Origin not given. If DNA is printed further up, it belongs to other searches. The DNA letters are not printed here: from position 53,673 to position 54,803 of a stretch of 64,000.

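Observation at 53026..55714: Divergent EtfB/EtfA-like pair coupled to a Gfo/Idh/MocA oxidoreductase inside a glycan-processing cluster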

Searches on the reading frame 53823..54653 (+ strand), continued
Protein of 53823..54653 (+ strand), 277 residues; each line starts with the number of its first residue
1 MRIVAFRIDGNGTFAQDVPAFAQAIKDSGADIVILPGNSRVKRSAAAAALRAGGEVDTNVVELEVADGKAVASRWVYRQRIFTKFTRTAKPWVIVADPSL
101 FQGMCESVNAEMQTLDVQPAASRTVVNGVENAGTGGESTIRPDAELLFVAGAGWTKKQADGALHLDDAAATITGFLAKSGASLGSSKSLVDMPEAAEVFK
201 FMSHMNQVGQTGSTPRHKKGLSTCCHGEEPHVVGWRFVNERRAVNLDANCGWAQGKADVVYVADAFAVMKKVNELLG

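Call 89: search_solved_structures(query=L076:4420-6525:+, max_evalue=0.001)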
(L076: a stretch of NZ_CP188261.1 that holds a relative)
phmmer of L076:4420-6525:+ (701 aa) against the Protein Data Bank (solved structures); distinct sequences matched with E-value up to 0.001: 15.
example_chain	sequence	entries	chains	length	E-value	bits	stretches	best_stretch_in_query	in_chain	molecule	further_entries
9w60_A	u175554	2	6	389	1.9e-09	39.7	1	85-277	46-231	Butyryl CoA dehydrogenase apo protein | Butyryl CoA Dehydrogenase with FAD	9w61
1buc_A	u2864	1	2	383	4e-08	35.3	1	77-277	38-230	BUTYRYL-COA DEHYDROGENASE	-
4l1f_A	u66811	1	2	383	2e-07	33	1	43-182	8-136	Acyl-CoA dehydrogenase domain protein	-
3gnc_A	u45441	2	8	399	5.7e-07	31.5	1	37-188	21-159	Glutaryl-CoA dehydrogenase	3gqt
3eom_A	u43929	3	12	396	6e-07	31.4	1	38-188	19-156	Glutaryl-CoA dehydrogenase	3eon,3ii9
3d6b_A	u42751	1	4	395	6.1e-07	31.4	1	39-188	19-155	Glutaryl-CoA dehydrogenase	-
8i4p_A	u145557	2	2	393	8.2e-07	31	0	42-278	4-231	Acyl-CoA dehydrogenase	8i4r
7w0j_A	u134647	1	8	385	8.8e-07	30.9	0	42-278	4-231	Acyl-CoA dehydrogenase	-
3pfd_A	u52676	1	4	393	1.5e-06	30.1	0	429-515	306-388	Acyl-CoA dehydrogenase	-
1ukw_A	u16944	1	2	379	1.9e-06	29.8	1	48-334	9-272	acyl-CoA dehydrogenase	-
2dvl_A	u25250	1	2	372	4.7e-06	28.5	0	337-513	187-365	Acyl-CoA dehydrogenase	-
5ol2_C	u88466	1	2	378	3.2e-05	25.7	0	87-277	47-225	Acyl-CoA dehydrogenase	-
1siq_A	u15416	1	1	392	4.3e-05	25.3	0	97-173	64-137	Glutaryl-CoA dehydrogenase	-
1sir_A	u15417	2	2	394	4.4e-05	25.3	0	97-173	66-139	Glutaryl-CoA dehydrogenase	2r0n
2r0m_A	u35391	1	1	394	9.4e-05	24.2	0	97-173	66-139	Glutaryl-CoA dehydrogenase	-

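Call 90: search_solved_structures(query=L076:6525-8642:+, max_evalue=0.001)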
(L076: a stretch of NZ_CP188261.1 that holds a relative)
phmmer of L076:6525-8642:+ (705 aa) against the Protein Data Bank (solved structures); distinct sequences matched with E-value up to 0.001: 4.
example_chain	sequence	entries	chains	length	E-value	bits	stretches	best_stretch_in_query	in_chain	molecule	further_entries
2gmh_A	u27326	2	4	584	2.3e-29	105.4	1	226-514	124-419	Electron transfer flavoprotein-ubiquinone oxidoreductase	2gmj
4ydd_B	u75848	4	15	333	2.8e-05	25.8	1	618-679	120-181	DMSO reductase family type II enzyme, iron-sulfur subunit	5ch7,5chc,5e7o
6x1o_B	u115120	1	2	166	0.00028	22.5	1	630-679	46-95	Oxidoreductase, Fe-S subunit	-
6x6u_B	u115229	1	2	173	0.00031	22.4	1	630-679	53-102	Oxidoreductase, Fe-S subunit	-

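Call 91: search_protein_families(library=pfam, proteins=[P0123, P0146, P0135, L076:9779-10801:+, L076:8964-9758:+, L030:9510-10532:+], max_evalue=0.1)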
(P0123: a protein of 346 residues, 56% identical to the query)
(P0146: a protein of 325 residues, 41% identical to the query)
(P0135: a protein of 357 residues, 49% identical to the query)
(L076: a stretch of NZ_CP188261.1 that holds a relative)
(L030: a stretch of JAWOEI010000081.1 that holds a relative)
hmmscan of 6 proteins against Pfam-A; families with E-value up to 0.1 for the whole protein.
P0123 (346 aa): 2 families
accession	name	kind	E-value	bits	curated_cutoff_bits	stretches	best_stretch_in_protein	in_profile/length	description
PF01012.27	ETF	-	1.9e-18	67.3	26.7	1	5-181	2-179/181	Electron transfer flavoprotein domain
PF00766.25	ETF_alpha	-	0.041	14.3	27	0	231-299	19-79/81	Electron transfer flavoprotein FAD-binding domain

P0146 (325 aa): 1 family
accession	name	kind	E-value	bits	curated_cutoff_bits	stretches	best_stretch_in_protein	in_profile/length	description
PF00766.25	ETF_alpha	-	5.5e-08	33.1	27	1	193-285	5-80/81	Electron transfer flavoprotein FAD-binding domain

P0135 (357 aa): 1 family
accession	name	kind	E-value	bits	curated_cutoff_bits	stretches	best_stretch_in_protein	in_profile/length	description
PF01012.27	ETF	-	0.019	15.2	26.7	1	37-159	33-153/181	Electron transfer flavoprotein domain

L076:9779-10801:+ (341 aa): 2 families
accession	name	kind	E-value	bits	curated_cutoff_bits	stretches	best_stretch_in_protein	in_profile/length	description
PF01012.27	ETF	-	2.3e-19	70.4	26.7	1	7-181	4-178/181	Electron transfer flavoprotein domain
PF00766.25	ETF_alpha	-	0.1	13.1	27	0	241-298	30-79/81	Electron transfer flavoprotein FAD-binding domain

L076:8964-9758:+ (265 aa): 1 family
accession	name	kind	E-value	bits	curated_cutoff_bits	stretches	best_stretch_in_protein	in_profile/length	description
PF01012.27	ETF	-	1.4e-09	38.4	26.7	1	35-198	10-162/181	Electron transfer flavoprotein domain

L030:9510-10532:+ (341 aa): 1 family
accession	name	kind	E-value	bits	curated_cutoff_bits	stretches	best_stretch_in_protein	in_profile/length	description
PF01012.27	ETF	-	3.9e-19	69.6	26.7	1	6-175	2-172/181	Electron transfer flavoprotein domain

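Call 102: predict_structure(alignment_id=A8)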
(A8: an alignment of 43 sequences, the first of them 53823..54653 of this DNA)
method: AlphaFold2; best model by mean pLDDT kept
length: 277 residues; sequences in the alignment: 43
mean_pLDDT: 83.6   pTM: 0.53
mean pLDDT of the five models: 83.6, 83.3, 83.0, 79.7, 78.6
residues with pLDDT >= 90: 116; 70-90: 118; 50-70: 32; < 50: 11
segments of 3 or more residues with pLDDT < 50: 130-135, 210-214
pLDDT, mean of each block of 10 residues (from residue 1): 93 87 96 94 94 95 94 84 91 95 97 82 54 56 86 84 90 90 82 80 69 63 71 73 84 80 89 92
secondary structure, 60 per line:
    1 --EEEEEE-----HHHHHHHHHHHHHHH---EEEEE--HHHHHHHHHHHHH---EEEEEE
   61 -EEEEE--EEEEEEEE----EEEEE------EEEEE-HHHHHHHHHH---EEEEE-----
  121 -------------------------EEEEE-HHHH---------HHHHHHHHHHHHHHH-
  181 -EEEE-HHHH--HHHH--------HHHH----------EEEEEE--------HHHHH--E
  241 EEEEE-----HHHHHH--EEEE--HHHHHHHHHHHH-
elements in order: E3-8 H14-28 E32-36 H39-51 E55-60 E62-66 E69-76 E81-85 E92-96 H98-107 E111-115 E146-150 H152-155 H165-179 E182-185 H187-190 H193-196 H205-208 E219-224 H233-237 E240-245 H251-256 E259-262 H265-276

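Call 104: fold_search(model_id=the predicted structure, library=pdb)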
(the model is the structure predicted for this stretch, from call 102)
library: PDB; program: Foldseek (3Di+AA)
matches with E <= 10: 676; with E <= 0.001: 23
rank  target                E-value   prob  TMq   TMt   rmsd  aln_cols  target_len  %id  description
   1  3clr_D                8.6e-14  1.00  0.38  0.33  12.3       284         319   20  Crystal structure of the R236A ETF mutant from M. methylotrophus (released 2008-04-08)
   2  3clu_D                2.6e-13  1.00  0.38  0.34  12.1       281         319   21  Crystal structure of the R236K mutant from Methylophilus methylotrophus ETF (released 2008-04-08)
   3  1o96_Z                3.3e-13  1.00  0.37  0.33  12.1       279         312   19  Structure of electron transferring flavoprotein for Methylophilus methylotrophus. (released 2003-02-06)
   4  3clt_D                4.1e-13  1.00  0.38  0.33  12.2       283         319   20  Crystal structure of the R236E mutant of Methylophilus methylotrophus ETF (released 2008-04-08)
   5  9a4x_B                5.2e-13  1.00  0.36  0.31  12.8       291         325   18  Integrative model of ETFB-ETFA by crosslinking MS and deep learning (released 2024-09-18)
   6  3cls_D                8.8e-13  1.00  0.37  0.33  12.1       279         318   20  Crystal structure of the R236C mutant of ETF from Methylophilus methylotrophus (released 2008-04-08)
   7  4kpu_A                1.2e-12  1.00  0.41  0.35  12.4       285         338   14  Electron transferring flavoprotein of Acidaminococcus fermentans: Towards a mechanism of flavin-based electron bifurca (released 2014-01-15)
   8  5ol2_A                1.2e-12  1.00  0.35  0.29  14.9       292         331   18  The electron transferring flavoprotein/butyryl-CoA dehydrogenase complex from Clostridium difficile (released 2017-11-29)
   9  1o97_D                3.2e-12  1.00  0.36  0.32  12.1       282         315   18  Structure of electron transferring flavoprotein from Methylophilus methylotrophus, recognition loop removed by limited (released 2003-02-06)
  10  1efv_A                1.9e-11  1.00  0.41  0.37  13.2       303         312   14  THREE-DIMENSIONAL STRUCTURE OF HUMAN ELECTRON TRANSFER FLAVOPROTEIN TO 2.1 A RESOLUTION (released 1997-12-03)
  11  2a1u_A                3.9e-11  1.00  0.39  0.35  13.0       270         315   16  Crystal structure of the human ETF E165betaA mutant (released 2005-07-05)
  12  5ow0_A                5.2e-11  1.00  0.41  0.39  12.3       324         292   14  Crystal structure of an electron transfer flavoprotein from Geobacter metallireducens (released 2018-10-10)
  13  1o96_B                9.3e-11  1.00  0.37  0.33  12.0       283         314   20  Structure of electron transferring flavoprotein for Methylophilus methylotrophus. (released 2003-02-06)
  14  1efp_A                1.4e-10  1.00  0.39  0.36  13.0       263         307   19  ELECTRON TRANSFER FLAVOPROTEIN (ETF) FROM PARACOCCUS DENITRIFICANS (released 1999-08-09)
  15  2a1t_R                2.2e-10  1.00  0.35  0.31  15.1       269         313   16  Structure of the human MCAD:ETF E165betaA complex (released 2005-07-05)
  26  1o96_C                1.0e-03  1.00  0.28  0.30  13.7       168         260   12  Structure of electron transferring flavoprotein for Methylophilus methylotrophus. (released 2003-02-06)
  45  1o96_A                7.9e-03  0.97  0.24  0.26   7.7       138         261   16  Structure of electron transferring flavoprotein for Methylophilus methylotrophus. (released 2003-02-06)
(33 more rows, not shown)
